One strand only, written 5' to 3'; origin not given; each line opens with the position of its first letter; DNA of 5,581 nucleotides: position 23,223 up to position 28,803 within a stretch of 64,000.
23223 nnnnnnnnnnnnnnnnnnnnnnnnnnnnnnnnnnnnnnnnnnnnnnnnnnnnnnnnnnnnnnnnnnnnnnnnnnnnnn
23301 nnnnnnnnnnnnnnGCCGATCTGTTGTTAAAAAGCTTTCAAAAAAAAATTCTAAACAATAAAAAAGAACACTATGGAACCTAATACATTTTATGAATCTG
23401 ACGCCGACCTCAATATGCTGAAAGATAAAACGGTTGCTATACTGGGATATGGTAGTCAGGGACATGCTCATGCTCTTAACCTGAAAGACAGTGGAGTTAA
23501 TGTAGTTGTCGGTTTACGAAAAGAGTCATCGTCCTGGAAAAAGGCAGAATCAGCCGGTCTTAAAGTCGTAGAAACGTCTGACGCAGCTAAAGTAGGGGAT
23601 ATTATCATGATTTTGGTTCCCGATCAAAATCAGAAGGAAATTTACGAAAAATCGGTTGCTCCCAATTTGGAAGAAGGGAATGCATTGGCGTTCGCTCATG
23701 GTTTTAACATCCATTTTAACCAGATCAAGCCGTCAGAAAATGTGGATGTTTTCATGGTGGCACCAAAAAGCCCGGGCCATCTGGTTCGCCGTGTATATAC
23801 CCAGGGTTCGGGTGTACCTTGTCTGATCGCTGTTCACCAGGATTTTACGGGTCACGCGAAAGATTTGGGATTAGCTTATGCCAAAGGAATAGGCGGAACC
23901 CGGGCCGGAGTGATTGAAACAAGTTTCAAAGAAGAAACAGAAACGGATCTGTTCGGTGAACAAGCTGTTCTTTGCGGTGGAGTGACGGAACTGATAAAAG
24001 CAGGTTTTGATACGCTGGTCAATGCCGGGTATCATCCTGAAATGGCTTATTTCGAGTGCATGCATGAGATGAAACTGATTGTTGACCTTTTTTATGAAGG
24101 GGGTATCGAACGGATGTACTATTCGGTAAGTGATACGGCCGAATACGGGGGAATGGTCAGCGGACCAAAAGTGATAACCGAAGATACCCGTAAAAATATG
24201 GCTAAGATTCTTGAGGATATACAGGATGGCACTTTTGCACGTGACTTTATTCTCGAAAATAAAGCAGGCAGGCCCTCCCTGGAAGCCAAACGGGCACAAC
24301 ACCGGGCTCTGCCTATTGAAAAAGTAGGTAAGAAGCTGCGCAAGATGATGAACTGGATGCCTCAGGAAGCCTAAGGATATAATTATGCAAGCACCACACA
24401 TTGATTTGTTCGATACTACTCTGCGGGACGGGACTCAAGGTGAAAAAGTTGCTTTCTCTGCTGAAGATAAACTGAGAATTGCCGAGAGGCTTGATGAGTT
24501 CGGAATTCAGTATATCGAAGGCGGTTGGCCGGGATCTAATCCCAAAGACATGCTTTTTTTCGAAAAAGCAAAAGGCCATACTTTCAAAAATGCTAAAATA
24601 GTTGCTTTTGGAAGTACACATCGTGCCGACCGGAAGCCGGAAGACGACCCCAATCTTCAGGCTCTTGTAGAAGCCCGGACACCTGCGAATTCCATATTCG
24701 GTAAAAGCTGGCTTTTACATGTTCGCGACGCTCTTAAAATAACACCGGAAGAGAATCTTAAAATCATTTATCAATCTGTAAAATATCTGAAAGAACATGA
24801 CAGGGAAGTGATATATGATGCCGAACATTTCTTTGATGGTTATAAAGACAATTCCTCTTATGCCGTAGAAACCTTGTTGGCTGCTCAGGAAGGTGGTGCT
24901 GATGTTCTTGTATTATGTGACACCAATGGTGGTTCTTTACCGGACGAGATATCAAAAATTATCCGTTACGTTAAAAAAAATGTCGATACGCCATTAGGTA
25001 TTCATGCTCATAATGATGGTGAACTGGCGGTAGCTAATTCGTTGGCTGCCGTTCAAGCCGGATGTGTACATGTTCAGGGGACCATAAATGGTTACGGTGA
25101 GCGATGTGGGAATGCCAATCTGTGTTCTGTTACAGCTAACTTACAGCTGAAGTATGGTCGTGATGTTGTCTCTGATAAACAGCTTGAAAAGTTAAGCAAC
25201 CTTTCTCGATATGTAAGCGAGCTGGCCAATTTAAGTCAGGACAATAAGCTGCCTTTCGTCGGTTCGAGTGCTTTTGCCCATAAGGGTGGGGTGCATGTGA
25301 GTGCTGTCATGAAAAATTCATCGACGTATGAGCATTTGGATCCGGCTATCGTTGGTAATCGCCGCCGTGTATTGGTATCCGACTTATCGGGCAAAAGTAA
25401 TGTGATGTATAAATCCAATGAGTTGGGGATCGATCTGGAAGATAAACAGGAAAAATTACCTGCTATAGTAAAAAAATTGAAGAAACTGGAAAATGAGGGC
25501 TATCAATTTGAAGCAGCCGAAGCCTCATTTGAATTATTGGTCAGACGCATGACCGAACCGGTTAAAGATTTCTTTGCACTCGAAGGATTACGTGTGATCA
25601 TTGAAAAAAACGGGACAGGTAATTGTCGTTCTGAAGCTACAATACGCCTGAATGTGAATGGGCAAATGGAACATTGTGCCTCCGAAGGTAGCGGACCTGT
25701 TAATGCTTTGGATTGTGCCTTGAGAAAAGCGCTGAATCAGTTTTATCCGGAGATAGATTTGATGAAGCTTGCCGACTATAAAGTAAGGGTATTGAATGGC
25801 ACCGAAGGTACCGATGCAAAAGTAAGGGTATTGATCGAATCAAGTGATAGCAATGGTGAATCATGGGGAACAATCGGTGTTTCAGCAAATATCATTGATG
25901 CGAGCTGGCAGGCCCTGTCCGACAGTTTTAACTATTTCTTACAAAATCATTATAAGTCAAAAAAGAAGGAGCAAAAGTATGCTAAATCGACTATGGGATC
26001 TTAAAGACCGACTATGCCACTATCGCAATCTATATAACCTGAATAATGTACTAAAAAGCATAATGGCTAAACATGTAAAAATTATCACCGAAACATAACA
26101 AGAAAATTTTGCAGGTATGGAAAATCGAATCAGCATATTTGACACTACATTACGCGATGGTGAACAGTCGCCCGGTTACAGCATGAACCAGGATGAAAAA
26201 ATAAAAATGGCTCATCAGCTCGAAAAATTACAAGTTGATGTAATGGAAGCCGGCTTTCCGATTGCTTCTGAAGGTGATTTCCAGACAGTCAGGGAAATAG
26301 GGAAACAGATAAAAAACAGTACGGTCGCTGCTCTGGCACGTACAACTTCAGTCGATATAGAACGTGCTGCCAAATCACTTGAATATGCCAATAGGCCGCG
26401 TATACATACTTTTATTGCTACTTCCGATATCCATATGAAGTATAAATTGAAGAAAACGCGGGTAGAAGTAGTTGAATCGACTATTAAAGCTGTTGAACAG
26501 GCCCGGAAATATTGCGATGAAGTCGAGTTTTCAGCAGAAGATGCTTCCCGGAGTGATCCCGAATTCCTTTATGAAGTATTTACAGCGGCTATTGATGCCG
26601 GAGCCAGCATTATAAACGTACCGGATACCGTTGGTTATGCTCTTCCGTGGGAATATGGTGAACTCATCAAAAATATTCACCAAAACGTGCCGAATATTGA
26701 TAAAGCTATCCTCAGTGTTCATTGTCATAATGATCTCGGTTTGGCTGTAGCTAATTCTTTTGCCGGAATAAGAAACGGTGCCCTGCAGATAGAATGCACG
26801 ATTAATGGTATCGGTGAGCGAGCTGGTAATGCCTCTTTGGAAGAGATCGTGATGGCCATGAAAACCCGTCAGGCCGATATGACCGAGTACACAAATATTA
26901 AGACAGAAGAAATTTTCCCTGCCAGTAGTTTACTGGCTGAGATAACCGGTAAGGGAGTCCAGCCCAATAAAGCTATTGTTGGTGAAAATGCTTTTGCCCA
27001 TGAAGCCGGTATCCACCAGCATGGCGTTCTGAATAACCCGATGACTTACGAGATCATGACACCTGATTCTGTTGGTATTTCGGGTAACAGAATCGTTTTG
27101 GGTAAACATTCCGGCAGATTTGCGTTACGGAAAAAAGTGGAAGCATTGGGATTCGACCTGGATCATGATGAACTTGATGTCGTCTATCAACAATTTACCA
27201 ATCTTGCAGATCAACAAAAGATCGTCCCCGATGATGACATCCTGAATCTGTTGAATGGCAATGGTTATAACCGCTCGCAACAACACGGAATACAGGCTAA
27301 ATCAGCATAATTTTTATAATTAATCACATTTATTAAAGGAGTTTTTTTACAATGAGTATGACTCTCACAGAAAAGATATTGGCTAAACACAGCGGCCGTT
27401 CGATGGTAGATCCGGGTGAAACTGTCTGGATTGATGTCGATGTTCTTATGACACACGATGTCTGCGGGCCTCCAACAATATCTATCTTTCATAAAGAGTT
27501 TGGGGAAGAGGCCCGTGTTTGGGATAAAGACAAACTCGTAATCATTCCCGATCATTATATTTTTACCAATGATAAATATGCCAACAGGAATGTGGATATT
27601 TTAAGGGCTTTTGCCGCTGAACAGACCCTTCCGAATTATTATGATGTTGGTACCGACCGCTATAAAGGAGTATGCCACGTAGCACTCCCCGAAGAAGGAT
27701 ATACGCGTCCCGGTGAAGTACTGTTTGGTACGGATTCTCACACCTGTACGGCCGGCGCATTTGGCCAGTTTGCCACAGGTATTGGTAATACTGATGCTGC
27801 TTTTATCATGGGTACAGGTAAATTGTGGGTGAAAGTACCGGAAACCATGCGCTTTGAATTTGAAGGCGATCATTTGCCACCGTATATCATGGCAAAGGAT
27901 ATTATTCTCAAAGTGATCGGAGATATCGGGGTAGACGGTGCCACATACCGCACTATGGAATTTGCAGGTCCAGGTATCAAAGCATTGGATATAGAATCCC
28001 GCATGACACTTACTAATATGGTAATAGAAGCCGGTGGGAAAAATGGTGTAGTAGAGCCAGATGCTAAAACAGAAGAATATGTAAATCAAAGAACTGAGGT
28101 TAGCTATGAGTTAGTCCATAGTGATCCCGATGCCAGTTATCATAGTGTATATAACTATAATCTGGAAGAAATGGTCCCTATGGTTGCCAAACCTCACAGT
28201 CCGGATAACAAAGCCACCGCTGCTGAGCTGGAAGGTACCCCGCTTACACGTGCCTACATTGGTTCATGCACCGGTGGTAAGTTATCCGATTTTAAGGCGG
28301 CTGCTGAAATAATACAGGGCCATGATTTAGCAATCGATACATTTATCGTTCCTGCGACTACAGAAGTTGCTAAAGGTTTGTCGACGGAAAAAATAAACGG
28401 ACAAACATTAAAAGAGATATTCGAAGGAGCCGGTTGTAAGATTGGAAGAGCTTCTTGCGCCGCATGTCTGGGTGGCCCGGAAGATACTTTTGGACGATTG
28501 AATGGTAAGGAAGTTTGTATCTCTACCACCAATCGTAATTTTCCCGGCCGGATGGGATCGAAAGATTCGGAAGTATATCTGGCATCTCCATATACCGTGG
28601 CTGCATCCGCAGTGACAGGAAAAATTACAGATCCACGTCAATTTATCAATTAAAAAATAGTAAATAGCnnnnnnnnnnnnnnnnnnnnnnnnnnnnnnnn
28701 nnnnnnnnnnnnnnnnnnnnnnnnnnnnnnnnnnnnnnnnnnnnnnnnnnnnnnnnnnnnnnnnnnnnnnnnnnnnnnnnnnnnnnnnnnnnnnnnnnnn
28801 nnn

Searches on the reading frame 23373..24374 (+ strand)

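Call 7: search_protein_families(library=pfam, proteins=[window:23373-24374:+])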
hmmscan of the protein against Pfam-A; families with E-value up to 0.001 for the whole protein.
window:23373-24374:+ (333 aa): 5 families
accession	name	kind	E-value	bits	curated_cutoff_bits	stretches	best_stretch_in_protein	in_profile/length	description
PF07991.19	KARI_N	-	4.5e-81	270.7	20.6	1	15-179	1-165/165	Acetohydroxy acid isomeroreductase, NADPH-binding domain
PF01450.25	KARI_C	-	1e-65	220.9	29.1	1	185-328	1-144/144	Ketol-acid reductoisomerase, C-terminal domain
PF03807.23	F420_oxidored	-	5.9e-08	33.6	21.6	1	20-94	1-79/94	NADP oxidoreductase coenzyme F420-dependent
PF02826.25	2-Hacid_dh_C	-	1.5e-06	28.1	25.1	1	12-87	30-104/178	D-isomer specific 2-hydroxyacid dehydrogenase, NAD binding domain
PF03446.21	NAD_binding_2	-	2.5e-05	24.8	21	1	20-105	1-89/161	NAD binding domain of 6-phosphogluconate dehydrogenase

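Call 70: search_protein_families(library=ncbifam, proteins=[P0241], max_evalue=0.00001)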
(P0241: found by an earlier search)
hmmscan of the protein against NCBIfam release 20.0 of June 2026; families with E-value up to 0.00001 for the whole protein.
P0241 (338 aa): 19 families
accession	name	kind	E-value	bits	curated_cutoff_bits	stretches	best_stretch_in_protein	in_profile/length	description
NF047341.1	lactose_RbsR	equivalog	1.3e-70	238.4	382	1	4-335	2-328/331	ribose utilization transcriptional repressor RbsR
NF007743.0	PRK10423.1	equivalog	2.2e-68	230.8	531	1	5-334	2-329/330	ribose operon transcriptional repressor RbsR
NF008269.0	PRK11041.1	equivalog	5.6e-67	226.2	436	1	4-335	9-337/342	DNA-binding transcriptional regulator CytR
TIGR01481.1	ccpA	equivalog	1.9e-66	224.7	442.35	1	8-321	6-314/330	catabolite control protein A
NF007979.0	PRK10703.1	equivalog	7.6e-66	222.5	501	1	5-335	2-331/341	HTH-type transcriptional repressor PurR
NF052440.1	TransRegGNTRPSEAE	equivalog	5.1e-56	190.1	400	1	4-334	5-332/333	HTH-type transcriptional regulator GntR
NF008002.0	PRK10727.1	equivalog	4.2e-55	187.2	557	1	5-324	2-317/341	HTH-type transcriptional regulator GalR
NF051853.1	TransRegUriRCory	equivalog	9.4e-55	186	550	1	5-335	1-324/327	transcriptional regulator UriR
NF007075.0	PRK09526.1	subfamily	2.2e-54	184.7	340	1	5-335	6-331/358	LacI family DNA-binding transcriptional regulator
NF007706.0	PRK10401.1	equivalog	3.3e-49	168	555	1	6-311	3-304/346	HTH-type transcriptional regulator GalS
TIGR02417.1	fruct_sucro_rep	subfamily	1.3e-46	159.4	389.55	1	8-332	3-326/327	D-fructose-responsive transcription factor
NF007449.0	PRK10014.1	subfamily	9.4e-44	149.8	310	1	4-332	6-341/342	Mal regulon transcriptional regulator MalI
NF047913.1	TransRegIdnR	equivalog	1.6e-40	139.4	500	1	4-323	5-318/331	DNA-binding transcriptional regulator IdnR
NF008452.0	PRK11303.1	equivalog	7e-40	137.2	385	1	8-319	4-313/332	catabolite repressor/activator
NF011563.0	PRK14987.1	equivalog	1e-35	123.6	433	1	5-321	6-316/331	gluconate operon transcriptional repressor GntR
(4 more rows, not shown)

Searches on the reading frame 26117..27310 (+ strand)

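Call 7: search_protein_families(library=pfam, proteins=[window:26117-27310:+])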
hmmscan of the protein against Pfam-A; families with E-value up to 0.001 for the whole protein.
window:26117-27310:+ (397 aa): 2 families
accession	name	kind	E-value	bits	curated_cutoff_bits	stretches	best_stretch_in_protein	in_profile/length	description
PF00682.25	HMGL-like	-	2.5e-95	319.2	29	1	5-271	2-258/260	HMGL-like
PF22617.1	HCS_D2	-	2.6e-30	105.1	27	1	287-368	1-82/82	Homocitrate synthase post-HMGL domain-like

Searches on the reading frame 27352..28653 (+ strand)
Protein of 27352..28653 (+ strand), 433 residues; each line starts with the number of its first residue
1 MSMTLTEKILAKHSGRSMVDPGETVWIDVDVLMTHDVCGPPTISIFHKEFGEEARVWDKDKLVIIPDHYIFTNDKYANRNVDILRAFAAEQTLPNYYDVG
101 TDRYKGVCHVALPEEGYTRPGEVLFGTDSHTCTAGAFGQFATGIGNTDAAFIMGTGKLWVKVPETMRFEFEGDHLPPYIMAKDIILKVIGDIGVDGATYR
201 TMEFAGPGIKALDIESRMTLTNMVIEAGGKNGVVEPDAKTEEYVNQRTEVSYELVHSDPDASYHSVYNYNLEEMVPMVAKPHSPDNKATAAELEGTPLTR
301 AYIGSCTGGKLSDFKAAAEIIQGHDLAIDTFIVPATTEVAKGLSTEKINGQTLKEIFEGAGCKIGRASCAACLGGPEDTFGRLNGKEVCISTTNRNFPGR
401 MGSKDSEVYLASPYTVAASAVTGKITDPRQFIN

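Call 21: search_protein_families(library=pfam, proteins=[window:27352-28653:+], max_evalue=0.01)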
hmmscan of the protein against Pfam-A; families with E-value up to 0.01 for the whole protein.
window:27352-28653:+ (433 aa): 1 family
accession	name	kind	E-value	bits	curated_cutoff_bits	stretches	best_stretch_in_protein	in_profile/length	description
PF00330.25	Aconitase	-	3.3e-86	290.5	28.7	2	7-289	1-302/463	Aconitase family (aconitate hydratase)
